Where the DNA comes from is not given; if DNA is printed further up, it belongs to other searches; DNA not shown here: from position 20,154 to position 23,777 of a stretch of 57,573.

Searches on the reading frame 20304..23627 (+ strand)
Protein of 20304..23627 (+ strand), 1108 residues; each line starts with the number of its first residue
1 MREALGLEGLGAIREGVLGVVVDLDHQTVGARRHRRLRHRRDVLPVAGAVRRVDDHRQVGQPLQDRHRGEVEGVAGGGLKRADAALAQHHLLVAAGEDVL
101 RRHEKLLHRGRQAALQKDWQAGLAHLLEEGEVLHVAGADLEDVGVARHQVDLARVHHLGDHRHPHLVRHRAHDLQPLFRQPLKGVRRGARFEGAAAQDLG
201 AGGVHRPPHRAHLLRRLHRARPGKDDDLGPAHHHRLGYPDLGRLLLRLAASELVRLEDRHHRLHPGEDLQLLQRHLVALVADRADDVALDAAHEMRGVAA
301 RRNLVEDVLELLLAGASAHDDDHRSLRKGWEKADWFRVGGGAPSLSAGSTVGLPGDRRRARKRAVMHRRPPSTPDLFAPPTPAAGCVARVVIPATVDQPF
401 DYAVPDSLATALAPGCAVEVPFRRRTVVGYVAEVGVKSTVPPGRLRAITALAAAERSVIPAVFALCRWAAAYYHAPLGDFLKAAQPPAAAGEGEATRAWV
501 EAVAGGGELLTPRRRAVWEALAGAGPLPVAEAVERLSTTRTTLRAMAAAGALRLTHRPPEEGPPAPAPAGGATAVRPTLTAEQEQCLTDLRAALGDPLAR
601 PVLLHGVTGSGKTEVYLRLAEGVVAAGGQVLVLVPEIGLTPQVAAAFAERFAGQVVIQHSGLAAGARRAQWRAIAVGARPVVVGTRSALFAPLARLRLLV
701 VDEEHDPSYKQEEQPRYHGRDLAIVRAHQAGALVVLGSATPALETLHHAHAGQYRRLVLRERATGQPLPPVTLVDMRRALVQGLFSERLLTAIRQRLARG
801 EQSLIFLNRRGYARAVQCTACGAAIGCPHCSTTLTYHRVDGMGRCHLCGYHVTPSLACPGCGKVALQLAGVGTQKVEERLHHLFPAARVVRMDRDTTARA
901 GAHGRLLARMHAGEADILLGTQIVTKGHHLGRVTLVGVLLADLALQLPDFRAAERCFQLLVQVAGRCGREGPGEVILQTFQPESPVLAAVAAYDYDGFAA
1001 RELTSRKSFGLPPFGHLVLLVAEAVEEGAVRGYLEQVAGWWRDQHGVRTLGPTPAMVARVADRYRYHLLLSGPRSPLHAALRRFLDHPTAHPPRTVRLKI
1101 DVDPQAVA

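Call 74: search_protein_families(library=pfam, proteins=[window:20304-23627:+], max_evalue=0.00001)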
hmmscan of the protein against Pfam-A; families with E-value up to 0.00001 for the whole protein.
window:20304-23627:+ (1108 aa): 5 families
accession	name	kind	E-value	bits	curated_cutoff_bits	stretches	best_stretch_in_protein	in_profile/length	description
PF17764.6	PriA_3primeBD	-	1.7e-23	82.8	22.7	1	389-486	1-96/96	3'DNA-binding domain (3'BD)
PF18074.6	PriA_C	-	1.7e-20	74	26.9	1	1013-1104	1-95/95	Primosomal protein N C-terminal domain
PF00270.35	DEAD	-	1.1e-16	61.4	26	1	600-746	15-164/167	DEAD/DEAH box helicase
PF04851.21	ResIII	-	1.7e-10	41.5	22.5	1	578-711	3-141/164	Type III restriction enzyme, res subunit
PF18319.7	Zn_ribbon_PriA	-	4.2e-06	27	26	1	827-851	1-25/27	PriA DNA helicase Cys-rich region (CRR) domain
